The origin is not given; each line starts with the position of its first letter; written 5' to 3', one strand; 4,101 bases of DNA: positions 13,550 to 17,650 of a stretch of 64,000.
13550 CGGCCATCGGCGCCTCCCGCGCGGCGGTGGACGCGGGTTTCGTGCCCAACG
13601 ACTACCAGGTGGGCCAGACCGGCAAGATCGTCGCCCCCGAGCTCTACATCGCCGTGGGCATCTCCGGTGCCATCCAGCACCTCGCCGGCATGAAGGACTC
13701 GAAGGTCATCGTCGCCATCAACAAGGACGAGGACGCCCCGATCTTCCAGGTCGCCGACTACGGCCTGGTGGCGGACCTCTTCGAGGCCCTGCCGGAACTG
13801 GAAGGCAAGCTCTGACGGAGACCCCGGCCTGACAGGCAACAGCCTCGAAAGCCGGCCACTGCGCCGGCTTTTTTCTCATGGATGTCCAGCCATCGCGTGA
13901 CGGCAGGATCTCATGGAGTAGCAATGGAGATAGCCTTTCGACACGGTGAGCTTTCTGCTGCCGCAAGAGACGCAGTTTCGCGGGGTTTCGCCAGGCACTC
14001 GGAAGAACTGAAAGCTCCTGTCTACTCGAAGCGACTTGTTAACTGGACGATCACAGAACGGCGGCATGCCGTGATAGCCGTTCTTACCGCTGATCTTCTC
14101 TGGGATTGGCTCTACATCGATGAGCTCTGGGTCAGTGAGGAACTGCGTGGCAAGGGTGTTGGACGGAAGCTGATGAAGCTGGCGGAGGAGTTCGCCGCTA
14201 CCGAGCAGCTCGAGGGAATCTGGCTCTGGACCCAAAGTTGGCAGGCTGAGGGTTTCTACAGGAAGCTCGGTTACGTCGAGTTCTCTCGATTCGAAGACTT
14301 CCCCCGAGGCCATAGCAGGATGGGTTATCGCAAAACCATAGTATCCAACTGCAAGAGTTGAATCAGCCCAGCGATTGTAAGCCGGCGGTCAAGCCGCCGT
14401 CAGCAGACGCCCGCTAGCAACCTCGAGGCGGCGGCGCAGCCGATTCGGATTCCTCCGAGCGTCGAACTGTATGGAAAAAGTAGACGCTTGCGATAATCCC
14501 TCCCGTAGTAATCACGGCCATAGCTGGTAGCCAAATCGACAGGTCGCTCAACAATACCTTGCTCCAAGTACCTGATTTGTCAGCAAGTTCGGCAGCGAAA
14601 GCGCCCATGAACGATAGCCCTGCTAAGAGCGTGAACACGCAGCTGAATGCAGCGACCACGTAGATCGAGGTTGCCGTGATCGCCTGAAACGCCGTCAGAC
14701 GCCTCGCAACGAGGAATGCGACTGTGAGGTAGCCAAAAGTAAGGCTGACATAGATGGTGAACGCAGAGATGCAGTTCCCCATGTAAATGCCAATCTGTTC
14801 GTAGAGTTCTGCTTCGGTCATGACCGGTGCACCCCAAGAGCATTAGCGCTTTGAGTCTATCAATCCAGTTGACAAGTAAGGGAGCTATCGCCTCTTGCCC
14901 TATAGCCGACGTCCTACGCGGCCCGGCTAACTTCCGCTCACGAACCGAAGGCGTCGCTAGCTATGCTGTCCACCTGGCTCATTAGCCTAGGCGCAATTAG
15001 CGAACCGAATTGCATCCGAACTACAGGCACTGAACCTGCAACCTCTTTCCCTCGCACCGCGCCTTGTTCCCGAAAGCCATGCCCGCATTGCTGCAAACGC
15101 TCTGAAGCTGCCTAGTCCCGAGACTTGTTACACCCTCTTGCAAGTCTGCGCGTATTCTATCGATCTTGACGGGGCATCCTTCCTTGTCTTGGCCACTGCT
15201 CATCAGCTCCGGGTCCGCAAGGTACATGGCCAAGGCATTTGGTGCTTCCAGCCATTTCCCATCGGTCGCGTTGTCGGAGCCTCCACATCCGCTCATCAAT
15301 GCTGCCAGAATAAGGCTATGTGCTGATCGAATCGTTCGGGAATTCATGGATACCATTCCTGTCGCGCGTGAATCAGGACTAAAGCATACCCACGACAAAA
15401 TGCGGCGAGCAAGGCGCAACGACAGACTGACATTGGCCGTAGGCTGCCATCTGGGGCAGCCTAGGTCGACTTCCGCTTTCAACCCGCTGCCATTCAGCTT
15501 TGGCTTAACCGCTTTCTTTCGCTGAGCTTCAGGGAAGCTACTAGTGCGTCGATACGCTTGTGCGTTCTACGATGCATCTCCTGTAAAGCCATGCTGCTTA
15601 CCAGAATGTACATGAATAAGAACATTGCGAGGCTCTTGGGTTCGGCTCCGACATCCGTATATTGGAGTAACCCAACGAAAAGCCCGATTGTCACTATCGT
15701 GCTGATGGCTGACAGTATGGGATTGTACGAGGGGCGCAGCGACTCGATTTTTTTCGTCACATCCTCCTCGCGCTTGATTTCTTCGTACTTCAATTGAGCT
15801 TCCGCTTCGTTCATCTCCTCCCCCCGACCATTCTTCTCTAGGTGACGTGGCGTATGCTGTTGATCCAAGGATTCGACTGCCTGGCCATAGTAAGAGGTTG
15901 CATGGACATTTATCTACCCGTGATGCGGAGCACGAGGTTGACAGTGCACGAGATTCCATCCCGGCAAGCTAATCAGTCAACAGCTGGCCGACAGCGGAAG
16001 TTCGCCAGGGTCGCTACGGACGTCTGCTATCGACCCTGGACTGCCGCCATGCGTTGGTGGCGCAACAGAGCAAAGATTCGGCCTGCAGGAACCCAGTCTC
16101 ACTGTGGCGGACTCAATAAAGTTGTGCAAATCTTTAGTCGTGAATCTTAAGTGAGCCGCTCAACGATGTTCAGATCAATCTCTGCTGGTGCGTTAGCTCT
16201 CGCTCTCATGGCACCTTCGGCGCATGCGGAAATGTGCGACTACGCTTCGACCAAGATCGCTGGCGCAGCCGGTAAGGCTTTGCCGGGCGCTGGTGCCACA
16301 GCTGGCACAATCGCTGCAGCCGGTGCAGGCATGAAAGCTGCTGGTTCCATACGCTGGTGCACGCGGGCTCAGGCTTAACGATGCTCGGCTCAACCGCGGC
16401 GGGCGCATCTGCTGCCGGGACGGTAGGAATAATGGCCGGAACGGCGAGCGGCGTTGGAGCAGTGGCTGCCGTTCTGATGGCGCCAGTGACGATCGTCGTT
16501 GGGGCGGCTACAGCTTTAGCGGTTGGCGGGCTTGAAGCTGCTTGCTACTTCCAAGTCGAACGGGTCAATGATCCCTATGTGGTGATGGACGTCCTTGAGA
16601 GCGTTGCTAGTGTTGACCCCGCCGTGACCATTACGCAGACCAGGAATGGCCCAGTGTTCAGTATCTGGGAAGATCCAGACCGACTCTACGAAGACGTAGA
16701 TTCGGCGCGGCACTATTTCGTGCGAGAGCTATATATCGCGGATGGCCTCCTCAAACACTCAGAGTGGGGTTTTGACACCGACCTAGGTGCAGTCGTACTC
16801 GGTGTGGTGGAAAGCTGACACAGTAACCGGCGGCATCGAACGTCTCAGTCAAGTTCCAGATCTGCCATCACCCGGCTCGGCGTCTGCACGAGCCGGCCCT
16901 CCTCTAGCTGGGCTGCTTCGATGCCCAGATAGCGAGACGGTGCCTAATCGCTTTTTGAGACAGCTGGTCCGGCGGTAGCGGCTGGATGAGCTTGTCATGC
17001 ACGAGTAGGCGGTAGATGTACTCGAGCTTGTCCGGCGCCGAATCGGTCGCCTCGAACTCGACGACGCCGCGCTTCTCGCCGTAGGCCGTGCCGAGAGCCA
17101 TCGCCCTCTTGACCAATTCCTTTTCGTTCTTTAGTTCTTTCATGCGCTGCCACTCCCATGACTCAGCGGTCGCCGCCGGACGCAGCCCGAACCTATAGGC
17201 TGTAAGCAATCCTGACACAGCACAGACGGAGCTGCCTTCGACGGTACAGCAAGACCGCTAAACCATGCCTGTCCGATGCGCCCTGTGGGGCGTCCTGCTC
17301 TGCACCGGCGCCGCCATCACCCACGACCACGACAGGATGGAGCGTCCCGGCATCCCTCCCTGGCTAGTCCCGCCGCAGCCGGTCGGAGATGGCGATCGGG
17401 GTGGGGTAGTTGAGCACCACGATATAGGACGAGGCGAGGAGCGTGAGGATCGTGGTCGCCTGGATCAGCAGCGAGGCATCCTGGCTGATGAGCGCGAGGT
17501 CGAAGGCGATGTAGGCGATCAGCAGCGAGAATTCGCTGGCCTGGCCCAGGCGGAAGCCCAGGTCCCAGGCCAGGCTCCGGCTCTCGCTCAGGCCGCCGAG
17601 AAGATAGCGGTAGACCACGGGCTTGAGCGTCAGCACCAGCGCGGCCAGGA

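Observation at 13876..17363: Low-GC island of orphan envelope-protein genes between etfA and a CPA2 antiporter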

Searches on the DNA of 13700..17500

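Call 86: search_rna_families(source=window, start=13700, end=17500, threshold=evalue, max_evalue=1)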
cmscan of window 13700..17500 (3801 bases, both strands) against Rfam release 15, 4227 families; matches with E-value up to 1: 0.
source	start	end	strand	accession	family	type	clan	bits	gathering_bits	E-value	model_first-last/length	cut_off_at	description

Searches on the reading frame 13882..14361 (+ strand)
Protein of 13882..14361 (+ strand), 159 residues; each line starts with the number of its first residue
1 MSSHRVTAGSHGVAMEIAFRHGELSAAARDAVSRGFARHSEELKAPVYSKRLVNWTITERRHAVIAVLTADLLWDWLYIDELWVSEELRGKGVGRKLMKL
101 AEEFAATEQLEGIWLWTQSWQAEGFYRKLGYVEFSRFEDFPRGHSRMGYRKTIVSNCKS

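Call 3: search_protein_families(library=pfam, proteins=[window:13882-14361:+], max_evalue=1)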
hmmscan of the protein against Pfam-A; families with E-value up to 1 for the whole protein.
window:13882-14361:+ (159 aa): 6 families
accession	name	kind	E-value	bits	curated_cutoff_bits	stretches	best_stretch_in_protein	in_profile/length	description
PF00583.31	Acetyltransf_1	-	2.3e-14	54.1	20.7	1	58-131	38-116/116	Acetyltransferase (GNAT) family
PF13508.13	Acetyltransf_7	-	2.1e-12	47.7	27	1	63-133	13-84/84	Acetyltransferase (GNAT) domain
PF13673.13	Acetyltransf_10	-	6.9e-09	36.2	23.6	1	78-135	53-111/128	Acetyltransferase (GNAT) domain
PF08445.16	FR47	-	0.0001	22.6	22.1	1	79-133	24-79/86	FR47-like protein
PF14542.12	Acetyltransf_CG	-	0.00044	20.8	30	1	76-110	24-58/80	GCN5-related N-acetyl-transferase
PF13880.12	Acetyltransf_13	-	0.013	15.7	22.8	1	79-102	7-30/69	ESCO1/2 acetyl-transferase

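Call 5: search_protein_families(library=ncbifam, proteins=[window:13882-14361:+], max_evalue=1)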
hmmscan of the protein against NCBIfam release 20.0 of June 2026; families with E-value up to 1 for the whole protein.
window:13882-14361:+ (159 aa): 20 families
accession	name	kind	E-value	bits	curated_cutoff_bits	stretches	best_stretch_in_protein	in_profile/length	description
NF040501.1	resist_ArsN2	equivalog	4.2e-08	32.9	125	1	59-136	30-106/133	arsenic resistance N-acetyltransferase ArsN2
NF005840.0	PRK07757.1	equivalog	2.2e-07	30.9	154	1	51-136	40-123/153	N-acetyltransferase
TIGR01575.1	rimI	equivalog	1e-06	28.9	86.4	1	39-137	19-118/132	ribosomal protein S18-alanine N-acetyltransferase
NF053587.1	SpmdActasePaiA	equivalog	3.9e-06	26.7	250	1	75-134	89-150/172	spermidine/spermine N(1)-acetyltransferase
NF007807.0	PRK10514.1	equivalog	9.7e-06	25.6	134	1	76-138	70-129/147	acetyltransferase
NF041716.1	HxA_phane_GNAT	equivalog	0.00022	21.2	250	1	77-134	83-143/152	cyclophane-containing RiPP N-acetyltransferase HaaN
NF000358.1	sat2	exception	0.00025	20.9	360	1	75-130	82-139/174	streptothricin N-acetyltransferase Sat2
NF000487.1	stat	exception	0.00027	20.5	420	1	75-131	103-161/189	streptothricin N-acetyltransferase STAT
NF000360.1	sat4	exception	0.0011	19.1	380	1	76-130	96-152/180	streptothricin N-acetyltransferase Sat4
NF000359.1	sat3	exception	0.0025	17.9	360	1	73-131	91-152/180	streptothricin N-acetyltransferase Sat3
NF002959.0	PRK03624.1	equivalog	0.003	17.3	124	1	81-133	77-131/147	GNAT family acetyltransferase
NF040503.1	resist_ArsN1a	equivalog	0.0031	17.3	170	1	82-137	82-139/159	arsinothricin resistance N-acetyltransferase ArsN1 family A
NF007644.0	PRK10314.1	equivalog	0.0065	16.3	171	1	62-135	60-133/153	GNAT family N-acetyltransferase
NF005921.0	PRK07922.1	equivalog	0.0075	15.9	180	1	55-134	48-126/170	amino-acid N-acetyltransferase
NF008212.0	PRK10975.1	equivalog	0.012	15.4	219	1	82-118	169-205/232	dTDP-4-amino-4,6-dideoxy-D-galactose acyltransferase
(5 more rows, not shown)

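Call 6: search_protein_families(library=padloc, proteins=[window:13882-14361:+], max_evalue=1)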
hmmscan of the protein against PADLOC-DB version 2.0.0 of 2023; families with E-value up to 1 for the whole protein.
window:13882-14361:+ (159 aa): 0 families

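Call 7: search_protein_families(library=phrogs, proteins=[window:13882-14361:+], max_evalue=1)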
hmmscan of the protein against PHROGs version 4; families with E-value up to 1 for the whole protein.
window:13882-14361:+ (159 aa): 7 families
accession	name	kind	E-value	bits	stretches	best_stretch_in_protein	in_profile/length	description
phrog_3810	-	other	3.5e-12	47.6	1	37-133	41-144/155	acetyltransferase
phrog_1249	-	other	4e-10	40.7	1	78-140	91-155/180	acetyltransferase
phrog_8663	-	unknown function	4.3e-06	26.9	1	60-133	202-277/314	-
phrog_20341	-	other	0.0036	18.6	1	75-130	95-152/180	acetyltransferase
phrog_1758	-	other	0.0083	17.1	1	79-138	102-165/184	acetyltransferase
phrog_33644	-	unknown function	0.19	13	1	108-159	22-68/101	-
phrog_38651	-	unknown function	0.19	12.9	1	86-137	52-99/105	-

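Call 60: search_solved_structures(query=window:13924-14358:+, max_evalue=0.001)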
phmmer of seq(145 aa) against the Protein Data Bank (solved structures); distinct sequences matched with E-value up to 0.001: 7.
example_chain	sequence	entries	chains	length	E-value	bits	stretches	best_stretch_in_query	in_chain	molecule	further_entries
1y9w_A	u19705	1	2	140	7.9e-12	48.5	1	27-137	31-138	Acetyltransferase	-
2g3a_A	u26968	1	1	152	1.1e-07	35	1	35-130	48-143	acetyltransferase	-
4e2a_A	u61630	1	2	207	0.00022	24.4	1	55-126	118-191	Putative acetyltransferase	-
3pp9_A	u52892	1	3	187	0.00024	24.2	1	49-118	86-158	Putative streptothricin acetyltransferase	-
1tiq_A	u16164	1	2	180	0.00037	23.6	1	61-122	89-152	Protease synthase and sporulation negative regulatory protein PAI 1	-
5c82_A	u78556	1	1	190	0.00044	23.4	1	63-118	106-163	Nourseothricin acetyltransferase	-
8osp_A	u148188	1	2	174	0.00052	23.1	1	54-121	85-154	N-acetyltransferase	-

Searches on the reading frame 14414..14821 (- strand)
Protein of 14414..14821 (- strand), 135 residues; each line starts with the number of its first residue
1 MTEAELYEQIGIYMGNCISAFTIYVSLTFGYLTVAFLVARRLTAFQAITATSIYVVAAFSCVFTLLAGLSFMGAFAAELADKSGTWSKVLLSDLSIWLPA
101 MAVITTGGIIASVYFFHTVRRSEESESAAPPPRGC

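Call 3: search_protein_families(library=pfam, proteins=[window:14414-14821:-], max_evalue=1)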
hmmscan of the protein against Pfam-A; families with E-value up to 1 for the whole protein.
window:14414-14821:- (135 aa): 1 family
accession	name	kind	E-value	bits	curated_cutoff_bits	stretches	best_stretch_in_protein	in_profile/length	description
PF03699.18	UPF0182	-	0.95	7.9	27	0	20-122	162-263/770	Uncharacterised protein family (UPF0182)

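Call 5: search_protein_families(library=ncbifam, proteins=[window:14414-14821:-], max_evalue=1)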
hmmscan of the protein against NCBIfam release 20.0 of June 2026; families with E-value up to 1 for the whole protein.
window:14414-14821:- (135 aa): 2 families
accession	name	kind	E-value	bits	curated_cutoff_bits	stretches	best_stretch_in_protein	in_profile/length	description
NF033872.1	SidA_fam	subfamily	0.049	12.5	60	1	29-79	89-139/379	T4SS effector SidA family protein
NF046002.1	MAG3450_fam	equivalog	0.32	11.2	70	1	18-71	31-84/121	MAG3450 family membrane protein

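Call 6: search_protein_families(library=padloc, proteins=[window:14414-14821:-], max_evalue=1)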
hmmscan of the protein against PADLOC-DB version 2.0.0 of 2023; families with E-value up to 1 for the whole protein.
window:14414-14821:- (135 aa): 0 families

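Call 7: search_protein_families(library=phrogs, proteins=[window:14414-14821:-], max_evalue=1)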
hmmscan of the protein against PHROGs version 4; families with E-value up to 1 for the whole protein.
window:14414-14821:- (135 aa): 0 families

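Call 8: find_encoding_contigs(protein=window:14414-14821:-, flank=10000, max_places=10)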
Protein window:14414-14821:- (135 aa): 1 contig read that carries it; 1 place shown.
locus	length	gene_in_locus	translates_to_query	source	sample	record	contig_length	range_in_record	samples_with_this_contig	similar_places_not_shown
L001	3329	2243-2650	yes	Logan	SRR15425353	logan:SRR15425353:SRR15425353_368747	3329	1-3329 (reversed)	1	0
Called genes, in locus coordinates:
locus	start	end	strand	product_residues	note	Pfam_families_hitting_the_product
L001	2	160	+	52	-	?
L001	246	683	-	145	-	-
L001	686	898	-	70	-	-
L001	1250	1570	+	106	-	-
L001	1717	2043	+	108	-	-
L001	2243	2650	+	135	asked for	-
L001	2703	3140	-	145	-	PF00583:Acetyltransf_1, PF13673:Acetyltransf_10, PF13508:Acetyltransf_7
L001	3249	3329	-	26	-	?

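Call 24: list_cluster_members(proteins=[window:14414-14821:-, window:15024-15347:-, window:15497-15814:-, window:16166-16375:+, window:13924-14358:+, window:16907-17143:-])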
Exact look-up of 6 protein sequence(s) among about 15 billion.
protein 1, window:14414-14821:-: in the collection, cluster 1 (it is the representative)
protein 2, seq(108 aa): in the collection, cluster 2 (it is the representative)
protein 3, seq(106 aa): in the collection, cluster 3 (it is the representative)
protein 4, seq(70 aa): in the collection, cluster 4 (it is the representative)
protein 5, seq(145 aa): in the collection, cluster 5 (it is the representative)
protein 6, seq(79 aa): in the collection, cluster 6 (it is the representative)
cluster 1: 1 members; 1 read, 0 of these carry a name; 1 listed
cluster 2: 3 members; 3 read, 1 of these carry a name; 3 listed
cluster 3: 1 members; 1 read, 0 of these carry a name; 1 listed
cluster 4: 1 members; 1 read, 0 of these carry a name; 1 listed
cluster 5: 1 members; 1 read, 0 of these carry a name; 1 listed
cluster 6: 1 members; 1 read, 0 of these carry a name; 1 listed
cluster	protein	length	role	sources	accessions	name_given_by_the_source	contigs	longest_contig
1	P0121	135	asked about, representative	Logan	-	-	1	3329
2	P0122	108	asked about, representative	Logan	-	-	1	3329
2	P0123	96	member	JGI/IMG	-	hypothetical protein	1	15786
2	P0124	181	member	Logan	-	-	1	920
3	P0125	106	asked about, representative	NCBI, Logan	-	-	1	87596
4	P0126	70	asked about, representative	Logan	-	-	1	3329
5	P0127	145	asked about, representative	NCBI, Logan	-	-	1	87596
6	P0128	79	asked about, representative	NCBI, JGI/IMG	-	-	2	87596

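Call 25: find_encoding_contigs(protein=P0123, flank=8000, max_places=4)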
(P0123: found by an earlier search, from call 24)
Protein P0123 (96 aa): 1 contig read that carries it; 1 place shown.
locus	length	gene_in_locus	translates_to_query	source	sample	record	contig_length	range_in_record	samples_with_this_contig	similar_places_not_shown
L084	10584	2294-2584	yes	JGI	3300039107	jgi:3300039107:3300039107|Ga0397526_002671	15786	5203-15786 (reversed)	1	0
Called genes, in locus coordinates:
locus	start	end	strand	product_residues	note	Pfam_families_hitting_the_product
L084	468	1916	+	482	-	PF03137:OATP (faint), PF07690:MFS_1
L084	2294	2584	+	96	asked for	-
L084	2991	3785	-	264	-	PF02673:BacA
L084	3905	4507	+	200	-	PF02190:LON_substr_bdg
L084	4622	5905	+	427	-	PF00171:Aldedh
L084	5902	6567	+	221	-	PF01467:CTP_transf_like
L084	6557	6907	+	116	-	PF02410:RsfS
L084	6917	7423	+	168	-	PF02590:SPOUT_MTase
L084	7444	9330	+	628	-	PF03717:PBP_dimer, PF00905:Transpeptidase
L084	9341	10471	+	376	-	PF01098:FTSW_RODA_SPOVE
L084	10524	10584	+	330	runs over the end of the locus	PF13406:SLT_2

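Call 68: search_protein_families(library=pfam, alignment_id=A2, max_evalue=0.1)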
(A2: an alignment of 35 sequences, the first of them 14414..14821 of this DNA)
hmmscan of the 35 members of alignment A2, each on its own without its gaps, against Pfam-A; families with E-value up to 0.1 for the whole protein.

A. member 1, window:14414-14821:- (135 aa): 0 families

B. families by the number of members that match (of 35 scanned): 12 families
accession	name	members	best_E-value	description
PF00115.25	COX1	1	0.0011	Cytochrome C and Quinol oxidase polypeptide I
PF11377.13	DUF3180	1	0.0019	Protein of unknown function (DUF3180)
PF06532.16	NrsF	1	0.0083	Negative regulator of sigma F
PF19354.4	DUF5931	1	0.014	Family of unknown function (DUF5931)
PF20345.3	DUF6640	1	0.048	Family of unknown function (DUF6640)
PF10131.15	PTPS_related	1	0.051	6-pyruvoyl-tetrahydropterin synthase related domain; membrane protein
PF03239.20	FTR1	1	0.057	Iron permease FTR1 family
PF13779.11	DUF4175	1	0.067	Domain of unknown function (DUF4175)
PF11847.13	GT-C_AftD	1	0.07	Alpha-(1->3)-arabinofuranosyltransferase, N-terminal GT-C domain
PF23778.1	Phage_holin_2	1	0.08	Putative phage holin family 2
PF07332.16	Phage_holin_3_6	1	0.086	Putative Actinobacterial Holin-X, holin superfamily III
PF15420.11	Abhydrolase_9_N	1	0.089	Alpha/beta-hydrolase family N-terminus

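Call 75: predict_structure(alignment_id=A3)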
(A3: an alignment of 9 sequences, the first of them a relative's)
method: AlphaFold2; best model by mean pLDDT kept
length: 108 residues; sequences in the alignment: 9
mean_pLDDT: 81.7   pTM: 0.66
mean pLDDT of the five models: 81.7, 81.6, 80.2, 80.2, 78.7
residues with pLDDT >= 90: 69; 70-90: 11; 50-70: 5; < 50: 23
segments of 3 or more residues with pLDDT < 50: 1-3, 9-26
pLDDT, mean of each block of 10 residues (from residue 1): 44 44 53 97 91 92 96 95 97 96 97
secondary structure, 60 per line:
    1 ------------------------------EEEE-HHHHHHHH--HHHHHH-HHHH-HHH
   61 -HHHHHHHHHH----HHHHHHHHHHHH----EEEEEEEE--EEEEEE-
elements in order: E31-34 H36-43 H46-51 H53-56 H62-71 H76-87 E92-99 E102-107

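Call 77: fold_search(model_id=the predicted structure, library=pdb)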
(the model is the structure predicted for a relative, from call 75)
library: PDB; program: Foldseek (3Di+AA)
matches with E <= 10: 63; with E <= 0.001: 0
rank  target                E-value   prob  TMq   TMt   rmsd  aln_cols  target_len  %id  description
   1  9qjg_B                1.3e+00  0.08  0.23  0.18   6.0        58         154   17  CA domain of LvrB from Leptospira with bound ADP (released 2026-04-08)
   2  5i61_B                2.3e+00  0.09  0.21  0.05   4.1        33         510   18  Crystal structure of the RNA-dependent RNA polymerase of a human picorbirnavirus (released 2016-03-16)
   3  5i61_A                2.6e+00  0.09  0.21  0.05   4.1        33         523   18  Crystal structure of the RNA-dependent RNA polymerase of a human picorbirnavirus (released 2016-03-16)
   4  1zhq_A                3.0e+00  0.15  0.24  0.23   2.5        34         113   20  Crystal structure of apo MVL (released 2005-06-07)
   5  5i62                  3.0e+00  0.07  0.19  0.05   4.1        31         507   19  Crystal structure of the insertion loop deletion mutant of the RNA-dependent RNA polymerase of a human picorbirnavirus (released 2016-03-16)
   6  3zxo_A                3.2e+00  0.08  0.19  0.17   5.0        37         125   16  CRYSTAL STRUCTURE OF THE MUTANT ATP-BINDING DOMAIN OF MYCOBACTERIUM TUBERCULOSIS DOSS (released 2011-08-24)
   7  9ukw_MODEL_1_A        3.6e+00  0.05  0.19  0.18   5.6        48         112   10  A designed protein-A339 (released 2025-10-29)
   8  4nzt_M                3.9e+00  0.10  0.23  0.08   2.5        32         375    9  Crystal structure of the antibody-binding region of Protein M (Protein M TD) in complex with anti-infleunza hemaggluti (released 2014-02-19)
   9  6vrj_MODEL_1_A        3.9e+00  0.04  0.21  0.22  11.7        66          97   15  Solution structure of Pseudomonas aeruginosa IF3 C-terminal domain (released 2021-02-10)
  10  3jz3_A                3.9e+00  0.03  0.20  0.15  12.9       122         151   11  Structure of the cytoplasmic segment of histidine kinase QseC (released 2010-07-21)
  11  9ql9_A                3.9e+00  0.02  0.18  0.14   6.9        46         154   17  CA domain of LvrB from Leptospira in its apo form (released 2026-04-08)
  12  8j4c_A                5.0e+00  0.03  0.19  0.06   9.9        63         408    8  YeeE(TsuA)-YeeD(TsuB) complex for thiosulfate uptake (released 2024-03-27)
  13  4fzd_B                5.4e+00  0.03  0.17  0.08   8.2        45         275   18  Crystal structure of MST4-MO25 complex with WSF motif (released 2013-03-06)
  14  2rhs_B                5.4e+00  0.02  0.13  0.03   8.1        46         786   15  PheRS from Staphylococcus haemolyticus- rational protein engineering and inhibitor studies (released 2007-11-06)
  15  3cjt_A                5.8e+00  0.04  0.20  0.10  10.2        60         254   10  Ribosomal protein L11 methyltransferase (PrmA) in complex with dimethylated ribosomal protein L11 (released 2008-05-20)
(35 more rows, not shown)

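Call 100: fold_search(model_id=the predicted structure, library=viral)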
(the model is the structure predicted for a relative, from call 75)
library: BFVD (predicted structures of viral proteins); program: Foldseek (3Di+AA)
matches with E <= 10: 89; with E <= 0.001: 0
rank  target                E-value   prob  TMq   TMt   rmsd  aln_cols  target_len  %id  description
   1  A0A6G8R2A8            1.9e+00  0.05  0.21  0.23   9.8       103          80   19  Helix-turn-helix DNA binding domain protein [Arthrobacter phage BlueFeather]
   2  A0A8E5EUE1            2.3e+00  0.03  0.19  0.04  21.1       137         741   12  Protein ORF23 [Anguillid herpesvirus 1]
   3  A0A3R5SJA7            2.4e+00  0.10  0.21  0.07   3.9        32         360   22  (no name in the UniProt tables at hand)
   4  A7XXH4                2.6e+00  0.08  0.23  0.14   9.9        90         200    9  Uncharacterized protein [Thermus phage P74-26]
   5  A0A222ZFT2            2.6e+00  0.05  0.19  0.19  18.4       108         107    8  MerR-like helix-turn-helix DNA binding domain protein [Arthrobacter phage Abidatro]
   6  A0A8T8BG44            2.8e+00  0.03  0.23  0.21   9.6       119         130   13  (no name in the UniProt tables at hand)
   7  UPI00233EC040         3.0e+00  0.05  0.19  0.25   5.5        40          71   20  (no name look-up for this kind of identifier)
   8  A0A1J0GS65            3.0e+00  0.04  0.24  0.17   8.8       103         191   12  Uncharacterized protein [Shigella phage SH6]
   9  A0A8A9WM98            3.0e+00  0.04  0.23  0.07  24.3       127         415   14  Phosphoprotein [Riverside virus 1]
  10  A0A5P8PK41            3.4e+00  0.05  0.25  0.29   6.4        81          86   14  Uncharacterized protein [Klebsiella phage AmPh_EK29]
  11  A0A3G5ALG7            3.4e+00  0.01  0.18  0.15  15.5        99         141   13  Uncharacterized protein [Sylvanvirus sp.]
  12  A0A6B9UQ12            3.6e+00  0.07  0.21  0.05   4.5        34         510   18  RNA-dependent RNA polymerase [Mongoose picobirna-like virus Mongoose/KNA/M17A/2017]
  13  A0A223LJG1            3.6e+00  0.05  0.30  0.30   8.5       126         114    7  Uncharacterized protein [Erwinia phage vB_EamM_RisingSun]
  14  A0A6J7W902            3.6e+00  0.05  0.15  0.14   5.1        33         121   21  Uncharacterized protein [uncultured Caudovirales phage]
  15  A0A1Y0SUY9            3.6e+00  0.04  0.27  0.26   7.2       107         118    7  Uncharacterized protein [Pseudomonas phage Noxifer]
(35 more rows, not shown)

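Call 101: search_dna_similar(query=window:14417-14821:-, collection=phages, mode=protein, max_evalue=0.001, max_rows=8)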
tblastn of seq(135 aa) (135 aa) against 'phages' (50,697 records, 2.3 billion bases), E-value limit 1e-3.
No match.

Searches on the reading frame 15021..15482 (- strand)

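Call 3: search_protein_families(library=pfam, proteins=[window:15021-15482:-], max_evalue=1)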
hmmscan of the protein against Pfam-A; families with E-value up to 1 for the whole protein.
window:15021-15482:- (153 aa): 1 family
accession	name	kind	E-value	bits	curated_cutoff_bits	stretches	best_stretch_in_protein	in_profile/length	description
PF01635.23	CoV_M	-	0.32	10.7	27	1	21-50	87-116/208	Coronavirus M matrix/glycoprotein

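Call 5: search_protein_families(library=ncbifam, proteins=[window:15021-15482:-], max_evalue=1)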
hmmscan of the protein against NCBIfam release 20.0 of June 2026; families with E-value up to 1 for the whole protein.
window:15021-15482:- (153 aa): 0 families

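Call 6: search_protein_families(library=padloc, proteins=[window:15021-15482:-], max_evalue=1)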
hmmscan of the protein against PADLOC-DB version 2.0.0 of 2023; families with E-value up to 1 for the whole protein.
window:15021-15482:- (153 aa): 0 families

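Call 7: search_protein_families(library=phrogs, proteins=[window:15021-15482:-], max_evalue=1)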
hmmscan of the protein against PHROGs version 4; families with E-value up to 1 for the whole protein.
window:15021-15482:- (153 aa): 0 families
